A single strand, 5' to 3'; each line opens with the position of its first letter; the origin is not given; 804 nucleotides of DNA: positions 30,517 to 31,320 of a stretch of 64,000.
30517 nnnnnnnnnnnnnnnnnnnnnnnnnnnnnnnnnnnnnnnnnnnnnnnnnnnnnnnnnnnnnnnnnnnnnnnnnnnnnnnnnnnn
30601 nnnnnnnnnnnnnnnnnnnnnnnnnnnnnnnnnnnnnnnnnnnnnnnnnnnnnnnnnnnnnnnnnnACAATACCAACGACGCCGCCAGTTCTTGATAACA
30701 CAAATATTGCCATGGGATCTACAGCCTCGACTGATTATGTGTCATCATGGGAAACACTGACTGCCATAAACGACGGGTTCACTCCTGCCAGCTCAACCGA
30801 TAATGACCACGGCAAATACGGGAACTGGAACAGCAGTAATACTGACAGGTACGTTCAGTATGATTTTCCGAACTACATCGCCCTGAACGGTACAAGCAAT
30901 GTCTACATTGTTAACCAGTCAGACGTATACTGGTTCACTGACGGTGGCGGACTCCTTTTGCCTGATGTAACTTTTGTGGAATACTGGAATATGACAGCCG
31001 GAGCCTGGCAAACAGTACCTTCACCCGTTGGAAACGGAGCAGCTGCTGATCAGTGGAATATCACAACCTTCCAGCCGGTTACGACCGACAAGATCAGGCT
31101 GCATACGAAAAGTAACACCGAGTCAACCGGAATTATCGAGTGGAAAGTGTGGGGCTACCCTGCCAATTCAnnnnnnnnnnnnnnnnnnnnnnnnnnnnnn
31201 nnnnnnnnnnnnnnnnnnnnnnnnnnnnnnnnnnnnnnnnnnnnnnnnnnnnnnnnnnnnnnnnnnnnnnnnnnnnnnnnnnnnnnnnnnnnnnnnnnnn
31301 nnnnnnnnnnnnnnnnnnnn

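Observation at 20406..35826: One ~150-aa discoidin-like module recurs in four different protein contexts within the PUL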

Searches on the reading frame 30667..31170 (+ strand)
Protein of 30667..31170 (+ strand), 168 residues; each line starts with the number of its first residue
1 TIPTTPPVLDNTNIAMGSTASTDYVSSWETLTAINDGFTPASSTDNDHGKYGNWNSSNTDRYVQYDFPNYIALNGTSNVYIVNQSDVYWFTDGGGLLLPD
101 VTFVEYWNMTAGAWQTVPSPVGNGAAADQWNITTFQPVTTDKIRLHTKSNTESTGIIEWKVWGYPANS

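Call 13: search_solved_structures(query=A1, max_evalue=1, show_alignments=2)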
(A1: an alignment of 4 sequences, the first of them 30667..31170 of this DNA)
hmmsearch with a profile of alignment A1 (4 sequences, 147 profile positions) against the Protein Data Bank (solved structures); distinct sequences matched with E-value up to 1: 16.
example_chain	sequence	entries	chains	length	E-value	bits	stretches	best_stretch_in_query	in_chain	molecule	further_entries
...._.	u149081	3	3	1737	3.2e-21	78.9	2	13-146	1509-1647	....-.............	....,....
4cua_A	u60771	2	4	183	7.8e-05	25.8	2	92-145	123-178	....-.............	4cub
7nit_A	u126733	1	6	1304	0.0018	21.3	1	18-134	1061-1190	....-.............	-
2jd9_A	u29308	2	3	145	0.0086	19.1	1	31-143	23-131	YECBM32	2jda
6z14_JJJ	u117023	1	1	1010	0.023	17.8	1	21-143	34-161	Beta-N-acetylhexosaminidase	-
6yxz_JJJ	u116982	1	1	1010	0.023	17.8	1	21-143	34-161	Beta-N-acetylhexosaminidase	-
7d29_A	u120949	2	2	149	0.033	17.2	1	28-79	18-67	AlyQ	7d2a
7wdt_A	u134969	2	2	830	0.049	16.7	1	21-143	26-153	Beta-N-acetylhexosaminidase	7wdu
4a4a_A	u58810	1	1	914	0.12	15.5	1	44-146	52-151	ALPHA-N-ACETYLGLUCOSAMINIDASE FAMILY PROTEIN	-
7mfk_A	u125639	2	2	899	0.12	15.4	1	44-146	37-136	Alpha-N-acetylglucosaminidase family protein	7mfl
5xnr_A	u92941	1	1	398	0.13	15.3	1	28-79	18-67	AlyQ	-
6lfv_A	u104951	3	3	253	0.15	15.2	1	52-105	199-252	PCB4scFv(hN56D)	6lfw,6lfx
2vc9_A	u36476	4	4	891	0.15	15.1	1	45-146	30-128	ALPHA-N-ACETYLGLUCOSAMINIDASE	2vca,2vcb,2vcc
3gf8_A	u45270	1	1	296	0.17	14.9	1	58-141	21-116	putative polysaccharide binding proteins (DUF1812)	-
8zo9_e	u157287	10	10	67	0.27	14.3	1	65-124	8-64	Photosystem I reaction center subunit IV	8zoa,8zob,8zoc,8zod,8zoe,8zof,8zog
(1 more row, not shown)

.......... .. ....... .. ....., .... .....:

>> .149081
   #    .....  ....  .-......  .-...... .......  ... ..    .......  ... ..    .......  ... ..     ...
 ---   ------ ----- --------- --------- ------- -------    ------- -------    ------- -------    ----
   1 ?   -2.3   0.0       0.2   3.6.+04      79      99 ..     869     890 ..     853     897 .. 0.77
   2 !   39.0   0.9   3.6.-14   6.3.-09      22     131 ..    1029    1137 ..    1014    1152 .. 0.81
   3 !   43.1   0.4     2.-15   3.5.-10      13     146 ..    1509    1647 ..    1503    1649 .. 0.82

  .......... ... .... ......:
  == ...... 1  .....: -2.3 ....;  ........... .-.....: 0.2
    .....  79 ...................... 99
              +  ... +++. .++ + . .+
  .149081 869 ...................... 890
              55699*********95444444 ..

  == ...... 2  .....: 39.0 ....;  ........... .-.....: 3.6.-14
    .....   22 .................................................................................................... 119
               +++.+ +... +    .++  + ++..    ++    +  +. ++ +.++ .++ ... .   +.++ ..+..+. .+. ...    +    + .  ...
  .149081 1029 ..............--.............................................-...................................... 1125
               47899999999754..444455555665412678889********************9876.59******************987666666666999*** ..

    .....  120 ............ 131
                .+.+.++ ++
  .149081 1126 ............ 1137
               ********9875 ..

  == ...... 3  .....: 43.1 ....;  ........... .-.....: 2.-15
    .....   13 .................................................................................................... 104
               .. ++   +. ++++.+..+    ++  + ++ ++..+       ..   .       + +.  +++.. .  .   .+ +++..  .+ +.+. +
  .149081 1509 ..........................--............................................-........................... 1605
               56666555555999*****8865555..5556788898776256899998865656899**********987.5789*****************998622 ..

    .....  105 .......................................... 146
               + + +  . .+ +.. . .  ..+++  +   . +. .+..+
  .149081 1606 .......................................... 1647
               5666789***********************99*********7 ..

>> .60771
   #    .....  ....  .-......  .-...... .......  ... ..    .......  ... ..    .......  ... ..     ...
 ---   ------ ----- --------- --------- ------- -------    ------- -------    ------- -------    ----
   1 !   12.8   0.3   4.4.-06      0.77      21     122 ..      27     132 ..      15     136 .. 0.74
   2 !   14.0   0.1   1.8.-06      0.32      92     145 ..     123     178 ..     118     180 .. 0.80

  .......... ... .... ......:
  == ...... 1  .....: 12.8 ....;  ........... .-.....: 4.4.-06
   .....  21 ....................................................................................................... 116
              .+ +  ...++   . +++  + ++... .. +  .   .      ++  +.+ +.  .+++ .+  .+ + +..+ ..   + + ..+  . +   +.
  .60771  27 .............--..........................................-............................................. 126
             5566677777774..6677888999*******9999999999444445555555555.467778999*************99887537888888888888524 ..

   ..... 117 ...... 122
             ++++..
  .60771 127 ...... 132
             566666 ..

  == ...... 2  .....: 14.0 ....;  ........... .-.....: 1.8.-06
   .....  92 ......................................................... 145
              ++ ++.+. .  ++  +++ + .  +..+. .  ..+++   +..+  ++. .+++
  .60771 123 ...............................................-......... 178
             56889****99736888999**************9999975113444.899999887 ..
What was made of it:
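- On CBM32: The profile hits YeCBM32 (2jd9) at E 0.009 and GH89/GH20 CBM32-bearing enzymes at E 0.02-0.15 (call 13).
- Closest known: Discoidin domains of Bacillus circulans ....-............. BgaD. Same: Two of its domains match the profile, with a whole-protein E of 3e-21, including the DG...W, FxDxG..P..Y and ExKV motifs (call 13).
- The profile hits the BgaD discoidin domains at E 3e-21 and CBM71 at 8e-5 (call 13).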

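Call 15: search_protein_families(library=pfam, proteins=[window:30667-31170:+], max_evalue=10)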
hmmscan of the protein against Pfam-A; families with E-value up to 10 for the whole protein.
window:30667-31170:+ (168 aa): 1 family
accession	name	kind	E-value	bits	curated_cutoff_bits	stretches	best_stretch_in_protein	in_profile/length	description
PF21606.3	BgaA-like_CBM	-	0.011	16.2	27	2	43-107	22-84/160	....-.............-like, Galactose-binding domain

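Call 17: find_homologous_proteins(query=A1, max_evalue=0.00001)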
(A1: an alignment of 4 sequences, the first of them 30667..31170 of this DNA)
Query A1 (4 sequences) (168 aa, profile of the alignment): 221 proteins with E <= 0.00001 among 1059 candidates; the best 120 are listed.
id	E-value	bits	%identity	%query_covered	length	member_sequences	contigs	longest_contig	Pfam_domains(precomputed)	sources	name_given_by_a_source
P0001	9.7e-47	176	33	93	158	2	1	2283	PF00754.32,PF22633.4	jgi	jgi:hypothetical protein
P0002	1.0e-45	173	33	79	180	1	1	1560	PF00754.32,PF22633.4,PF20737.3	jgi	jgi:hypothetical protein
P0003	2.6e-45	172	29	79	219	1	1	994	PF00754.32,PF22633.4,PF20737.3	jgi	jgi:hypothetical protein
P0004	4.4e-45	171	32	93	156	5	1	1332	PF00754.32,PF22633.4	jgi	jgi:hypothetical protein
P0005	1.1e-44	170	32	79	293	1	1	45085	PF00754.32,PF22633.4,PF20737.3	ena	-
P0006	2.1e-44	169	32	79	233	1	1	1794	PF00754.32,PF22633.4,PF20737.3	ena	-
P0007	6.0e-44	167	34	79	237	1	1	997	PF00754.32,PF20737.3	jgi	jgi:uncharacterized protein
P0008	8.7e-44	167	47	90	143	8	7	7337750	PF00754.32,PF22633.4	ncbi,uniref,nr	ncbi:galactose-binding domain-containing protein [Paenibacillus macerans]|uniref:galactose-binding d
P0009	9.7e-44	167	30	88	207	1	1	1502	PF00754.32,PF22633.4,PF20737.3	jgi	jgi:hypothetical protein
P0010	2.1e-43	166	40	90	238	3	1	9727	-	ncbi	ncbi:MAG: Tat pathway signal protein, partial [Planctomycetota bacterium]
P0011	7.3e-43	164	27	77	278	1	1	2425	-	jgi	-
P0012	1.1e-42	163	47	89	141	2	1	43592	PF00754.32,PF22633.4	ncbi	ncbi:galactose-binding domain-containing protein [Paenibacillus sp. TH7-28]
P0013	3.0e-42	162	32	79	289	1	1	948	PF00754.32,PF22633.4,PF20737.3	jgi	jgi:uncharacterized protein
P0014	3.7e-42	162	45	95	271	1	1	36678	-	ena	-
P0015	3.9e-42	161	32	77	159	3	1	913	PF00754.32,PF22633.4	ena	-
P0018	1.1e-41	160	31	95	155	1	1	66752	PF00754.32,PF22633.4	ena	-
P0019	1.6e-41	160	53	91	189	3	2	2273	PF00754.32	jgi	jgi:hypothetical protein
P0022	2.3e-41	159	32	96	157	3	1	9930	PF00754.32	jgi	jgi:uncharacterized protein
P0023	2.5e-41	159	31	96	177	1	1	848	PF00754.32,PF20737.3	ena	-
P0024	2.9e-41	159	33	75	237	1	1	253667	PF00754.32,PF22633.4,PF20737.3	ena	-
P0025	4.8e-41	158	35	79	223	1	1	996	PF00754.32,PF22633.4,PF20737.3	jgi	jgi:hypothetical protein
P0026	5.8e-41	158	33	95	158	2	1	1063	PF00754.32,PF22633.4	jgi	-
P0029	9.0e-41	157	47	91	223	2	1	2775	PF00754.32,PF22633.4,PF22704.3,PF03422.22,PF24108.2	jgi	jgi:hypothetical protein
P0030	1.1e-40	157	32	88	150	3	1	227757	PF00754.32,PF22633.4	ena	-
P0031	1.5e-40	156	34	95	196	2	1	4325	PF00754.32,PF22633.4,PF20737.3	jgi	-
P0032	1.5e-40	156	32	79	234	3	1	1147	PF00754.32,PF22633.4,PF20737.3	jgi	jgi:uncharacterized protein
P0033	3.2e-40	155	31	88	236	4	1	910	PF00754.32,PF20737.3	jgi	jgi:hypothetical protein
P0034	4.7e-40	155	34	77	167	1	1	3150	PF00754.32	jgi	-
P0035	6.3e-40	154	28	95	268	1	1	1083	PF00754.32,PF22633.4,PF20737.3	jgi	-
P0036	6.4e-40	154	27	95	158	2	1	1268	PF00754.32,PF22633.4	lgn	-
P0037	7.4e-40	154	32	77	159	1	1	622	PF00754.32,PF22633.4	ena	-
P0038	9.3e-40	154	32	78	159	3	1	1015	PF00754.32,PF22633.4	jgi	jgi:hypothetical protein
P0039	9.4e-40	154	33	77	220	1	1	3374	PF00754.32,PF22633.4,PF20737.3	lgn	-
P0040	1.0e-39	154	31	79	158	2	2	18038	PF00754.32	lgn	-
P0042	1.5e-39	153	33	96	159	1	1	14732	PF00754.32,PF22633.4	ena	-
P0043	1.5e-39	153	34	79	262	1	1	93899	PF00754.32,PF22633.4,PF20737.3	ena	-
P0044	3.1e-39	152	32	77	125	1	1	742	PF00754.32,PF22633.4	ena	-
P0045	3.2e-39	152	32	79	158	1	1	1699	PF00754.32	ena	-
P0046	3.7e-39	152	29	76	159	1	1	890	PF00754.32,PF22633.4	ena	-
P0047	3.7e-39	152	31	78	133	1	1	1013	PF00754.32,PF22633.4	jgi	jgi:hypothetical protein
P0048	4.0e-39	152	31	88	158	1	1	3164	PF00754.32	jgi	jgi:hypothetical protein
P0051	5.7e-39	151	31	79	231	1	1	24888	PF00754.32,PF20737.3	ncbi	ncbi:MAG: hypothetical protein R2744_11965 [Bacteroidales bacterium]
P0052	5.7e-39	151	32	88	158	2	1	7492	PF00754.32,PF22633.4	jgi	jgi:hypothetical protein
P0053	8.7e-39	151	30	93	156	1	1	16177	PF00754.32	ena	-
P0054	8.9e-39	151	27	95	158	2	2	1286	PF00754.32,PF22633.4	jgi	-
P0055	9.8e-39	150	32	79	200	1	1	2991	PF00754.32,PF20737.3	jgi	jgi:hypothetical protein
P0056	1.0e-38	150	35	77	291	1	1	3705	PF00754.32,PF22633.4,PF20737.3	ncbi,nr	ncbi:MAG: glycoside hydrolase family 127 protein, partial [Salinivirgaceae bacterium]|nr:glycoside h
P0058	1.8e-38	150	32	78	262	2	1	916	PF00754.32,PF22633.4,PF20737.3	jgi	jgi:hypothetical protein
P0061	2.4e-38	149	32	88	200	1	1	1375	PF00754.32,PF22633.4,PF20737.3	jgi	jgi:hypothetical protein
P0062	2.5e-38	149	28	78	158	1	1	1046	PF00754.32,PF22633.4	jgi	jgi:hypothetical protein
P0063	2.7e-38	149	30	79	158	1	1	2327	PF00754.32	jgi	jgi:hypothetical protein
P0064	3.5e-38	149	29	79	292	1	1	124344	PF00754.32,PF22633.4,PF20737.3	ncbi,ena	-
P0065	3.7e-38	149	31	79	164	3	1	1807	PF00754.32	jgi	jgi:hypothetical protein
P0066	3.7e-38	149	31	95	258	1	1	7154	PF00754.32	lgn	-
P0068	4.1e-38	148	33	88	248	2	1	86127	PF00754.32,PF20737.3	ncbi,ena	-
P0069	4.8e-38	148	30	88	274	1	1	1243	PF00754.32,PF20737.3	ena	-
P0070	5.5e-38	148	34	79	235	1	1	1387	PF00754.32,PF22633.4,PF20737.3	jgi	-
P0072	6.0e-38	148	32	79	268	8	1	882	PF00754.32,PF20737.3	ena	-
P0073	9.1e-38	147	27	88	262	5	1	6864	PF00754.32,PF20737.3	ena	-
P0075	9.9e-38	147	33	78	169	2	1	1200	PF00754.32,PF22633.4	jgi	jgi:hypothetical protein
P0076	1.3e-37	147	31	77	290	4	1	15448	PF20736.3,PF00754.32,PF22633.4,PF20737.3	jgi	jgi:uncharacterized protein (DUF736 family)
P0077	1.6e-37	147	31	87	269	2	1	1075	PF00754.32,PF22633.4,PF20737.3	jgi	jgi:hypothetical protein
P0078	1.6e-37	146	30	88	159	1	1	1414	PF00754.32,PF22633.4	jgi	-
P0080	1.8e-37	146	29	79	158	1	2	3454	PF00754.32,PF22633.4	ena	-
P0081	2.0e-37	146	31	88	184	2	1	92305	PF00754.32,PF22633.4,PF20737.3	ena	-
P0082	2.2e-37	146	34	79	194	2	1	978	PF00754.32,PF22633.4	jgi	jgi:hypothetical protein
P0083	2.3e-37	146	32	88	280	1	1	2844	PF00754.32,PF22633.4,PF20737.3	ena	-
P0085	4.0e-37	145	30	85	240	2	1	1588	PF00754.32,PF22633.4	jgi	jgi:hypothetical protein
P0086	5.1e-37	145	32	88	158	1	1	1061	PF00754.32,PF22633.4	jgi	jgi:hypothetical protein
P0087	5.7e-37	145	32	79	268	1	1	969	PF00754.32,PF22633.4,PF20737.3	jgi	jgi:hypothetical protein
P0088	5.8e-37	145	32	79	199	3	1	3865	PF00754.32,PF22633.4,PF20737.3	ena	-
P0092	1.5e-36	143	28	95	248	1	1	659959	PF00754.32,PF20737.3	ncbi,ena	-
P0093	1.8e-36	143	27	87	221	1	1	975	PF00754.32,PF20737.3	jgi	jgi:hypothetical protein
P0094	2.4e-36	143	31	83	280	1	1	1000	PF00754.32,PF22633.4,PF20737.3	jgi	jgi:uncharacterized protein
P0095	3.3e-36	142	30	88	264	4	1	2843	PF00754.32,PF22633.4,PF20737.3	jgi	jgi:hypothetical protein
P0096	3.4e-36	142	32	79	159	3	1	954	PF00754.32,PF22633.4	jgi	jgi:hypothetical protein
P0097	3.6e-36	142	31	79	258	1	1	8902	PF00754.32,PF22633.4,PF20737.3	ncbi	-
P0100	4.6e-36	142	29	91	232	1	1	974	PF00754.32,PF22633.4,PF20737.3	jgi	-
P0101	4.7e-36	142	28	78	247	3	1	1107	PF00754.32,PF22633.4,PF20737.3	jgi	jgi:hypothetical protein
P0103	6.7e-36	141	32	76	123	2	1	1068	PF22633.4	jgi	jgi:hypothetical protein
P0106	9.1e-36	141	31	95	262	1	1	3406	PF00754.32,PF20737.3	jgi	jgi:uncharacterized protein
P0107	1.1e-35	141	29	76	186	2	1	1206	PF00754.32,PF20737.3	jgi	jgi:hypothetical protein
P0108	1.2e-35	140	32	79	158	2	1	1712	PF00754.32,PF22633.4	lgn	-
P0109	1.2e-35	140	32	70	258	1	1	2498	PF00754.32,PF22633.4,PF20737.3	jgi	jgi:hypothetical protein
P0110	1.5e-35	140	28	78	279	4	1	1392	PF00754.32,PF22633.4,PF20737.3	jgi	-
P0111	1.8e-35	140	32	88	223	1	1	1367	PF00754.32,PF22633.4,PF20737.3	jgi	-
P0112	2.6e-35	139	44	93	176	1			PF00754.32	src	-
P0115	3.1e-35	139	34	79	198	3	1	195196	PF00754.32,PF22633.4,PF20737.3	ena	-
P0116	3.2e-35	139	33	77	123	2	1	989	PF00754.32,PF22633.4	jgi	jgi:hypothetical protein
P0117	4.1e-35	139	31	78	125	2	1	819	PF00754.32,PF22633.4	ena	-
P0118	4.7e-35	138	34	79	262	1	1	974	PF00754.32,PF20737.3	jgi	-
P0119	7.1e-35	138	28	94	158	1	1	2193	PF00754.32,PF22633.4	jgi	jgi:hypothetical protein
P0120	1.1e-34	137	34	77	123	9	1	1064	PF00754.32,PF22633.4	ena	-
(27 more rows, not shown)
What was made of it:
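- The same module is a terminal appendage of many GH127 enzymes, the classic CBM arrangement (call 17).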

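Call 41: predict_structure(alignment_id=A4)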
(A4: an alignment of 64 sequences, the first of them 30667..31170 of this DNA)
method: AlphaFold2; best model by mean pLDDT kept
length: 168 residues; sequences in the alignment: 64
mean_pLDDT: 94.8   pTM: 0.88
mean pLDDT of the five models: 94.8, 94.7, 94.0, 92.8, 92.1
residues with pLDDT >= 90: 149; 70-90: 14; 50-70: 5; < 50: 0
segments of 3 or more residues with pLDDT < 50: none
pLDDT, mean of each block of 10 residues (from residue 1): 74 97 96 97 95 96 96 90 98 94 98 98 96 98 98 98 90
secondary structure, 60 per line:
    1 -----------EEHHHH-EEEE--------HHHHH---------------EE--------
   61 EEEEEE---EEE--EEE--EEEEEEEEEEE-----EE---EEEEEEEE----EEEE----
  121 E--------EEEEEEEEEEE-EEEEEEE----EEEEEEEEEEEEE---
elements in order: H14-17 E19-22 H31-35 E61-66 E70-72 E75-77 E80-90 E101-108 E113-116 E130-140 E142-148 E153-165
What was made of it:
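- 30676..31161 (+): Module copy b: nested insertion in SusD-2 (aa 523-684). AlphaFold model of the module alone has pLDDT 94.8 (call 41).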

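Call 45: fold_search(model_id=the predicted structure, library=pdb)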
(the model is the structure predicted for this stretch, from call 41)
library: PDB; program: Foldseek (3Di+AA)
matches with E <= 10: 1130; with E <= 0.001: 135
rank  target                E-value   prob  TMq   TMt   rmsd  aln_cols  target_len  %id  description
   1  4cub_A                3.9e-10  1.00  0.73  0.68   3.4       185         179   18  Unravelling the multiple functions of the architecturally intricate Streptococcus pneumoniae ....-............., BgaA (released 2014-08-20)
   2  4cua_A                9.8e-10  1.00  0.74  0.70   3.6       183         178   19  Unravelling the multiple functions of the architecturally intricate Streptococcus pneumoniae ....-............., BgaA (released 2014-08-20)
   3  4cub_B                3.6e-09  1.00  0.70  0.65   3.1       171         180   19  Unravelling the multiple functions of the architecturally intricate Streptococcus pneumoniae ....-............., BgaA (released 2014-08-20)
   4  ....                  1.4e-07  1.00  0.67  0.11   4.7       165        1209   19  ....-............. from Bacillus circulans (released 2024-10-16)
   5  4cu9_B                2.1e-07  1.00  0.66  0.60   4.4       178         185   18  Unravelling the multiple functions of the architecturally intricate Streptococcus pneumoniae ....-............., BgaA (released 2014-08-20)
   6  4cu9_A                2.3e-07  1.00  0.67  0.65   4.4       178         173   17  Unravelling the multiple functions of the architecturally intricate Streptococcus pneumoniae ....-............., BgaA (released 2014-08-20)
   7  2v72                  1.1e-06  1.00  0.62  0.74   4.4       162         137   15  The structure of the family 32 CBM from C. perfringens NanJ in complex with galactose (released 2007-08-21)
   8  7nit_F                1.3e-06  1.00  0.64  0.10   4.7       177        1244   14  X-ray structure of a multidomain BbgIII from Bifidobacterium bifidum (released 2021-12-22)
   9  4zy9_A                2.6e-06  1.00  0.62  0.76   4.2       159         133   15  X-ray crystal structure of selenomethionine-labelled V110M mutant of chitosan-binding module 1 derived from chitosanas (released 2016-04-13)
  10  7nit_A                2.9e-06  1.00  0.64  0.10   4.5       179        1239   14  X-ray structure of a multidomain BbgIII from Bifidobacterium bifidum (released 2021-12-22)
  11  7nit_B                3.0e-06  1.00  0.63  0.10   4.6       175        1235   14  X-ray structure of a multidomain BbgIII from Bifidobacterium bifidum (released 2021-12-22)
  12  7nit_C                3.4e-06  1.00  0.64  0.10   4.5       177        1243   14  X-ray structure of a multidomain BbgIII from Bifidobacterium bifidum (released 2021-12-22)
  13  7nit_D                3.7e-06  1.00  0.64  0.10   4.5       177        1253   14  X-ray structure of a multidomain BbgIII from Bifidobacterium bifidum (released 2021-12-22)
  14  4zz5_A                5.7e-06  1.00  0.59  0.74   4.3       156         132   11  X-ray crystal structure of chitosan-binding module 2 derived from chitosanase/glucanase from Paenibacillus sp. IK-5 (released 2016-04-13)
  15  4zxe_C                6.4e-06  1.00  0.61  0.73   4.2       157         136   15  X-ray crystal structure of chitosan-binding module 1 derived from chitosanase/glucanase from Paenibacillus sp. IK-5. (released 2016-04-13)
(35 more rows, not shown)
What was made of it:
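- On F5/8 type C / galactose-binding-like domain (Pfam PF00754, PF22633): Foldseek gives probability 1.0 to CBM71, CBM32, lectinolysin and the galactose oxidase N-terminal domain (calls 41, 45).
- On CBM71: It is nevertheless the closest fold (call 45).
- On CBM32: Foldseek gives E about 1e-6 (call 45).
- Closest known: CBM71. Same: It has the same beta-sandwich, and the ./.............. stretch aligns in the HMMER alignments (calls 13, 45).
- Closest known: CBM32. Same: Same fold, with Foldseek probability 1.0 and TMq about 0.6, plus a weak profile hit to YeCBM32 at E 0.009 (calls 13, 45).
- Foldseek's top matches are CBM71 entries 4cub/4cua (TMq 0.73), then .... and CBM32 entries (calls 41, 45). 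Foldseek also hits APC/C, IFT25 and BIRC6 (call 45). The nearest structural and sequence relatives are all carbohydrate-binding modules of glycosidases (calls 13, 45).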

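Call 66: search_protein_representatives(alignment_id=A1)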
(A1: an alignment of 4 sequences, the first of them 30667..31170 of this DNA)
Query: 4 sequences, 147 profile positions. Proteins with E-value up to 0.001 (for the whole library): 2925; up to 1e-10: 1386; up to 1e-30: 191. The best 150 are listed.
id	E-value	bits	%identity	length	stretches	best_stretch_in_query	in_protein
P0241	3.6e-95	331.9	-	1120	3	6-146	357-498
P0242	1.0e-82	291.4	-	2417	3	14-146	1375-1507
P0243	7.0e-79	279.0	-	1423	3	8-146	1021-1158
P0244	4.0e-76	270.1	-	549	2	9-146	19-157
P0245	7.7e-72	256.2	-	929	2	5-146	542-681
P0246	5.2e-71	253.5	-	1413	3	8-146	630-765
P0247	5.1e-70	250.3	-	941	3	17-145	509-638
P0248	5.3e-67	240.5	-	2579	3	24-146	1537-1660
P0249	1.2e-65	236.1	-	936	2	8-146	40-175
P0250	3.9e-64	231.2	-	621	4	46-146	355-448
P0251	1.6e-58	212.9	-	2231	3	24-146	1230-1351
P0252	2.9e-58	212.1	-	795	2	12-145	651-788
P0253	6.1e-58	211.1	-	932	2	23-145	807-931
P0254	4.7e-57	208.2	-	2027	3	17-146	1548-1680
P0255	9.8e-56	203.9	-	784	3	4-146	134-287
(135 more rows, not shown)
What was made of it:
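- Tried and rejected: The unindexed search was needed to size the family (call 66).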
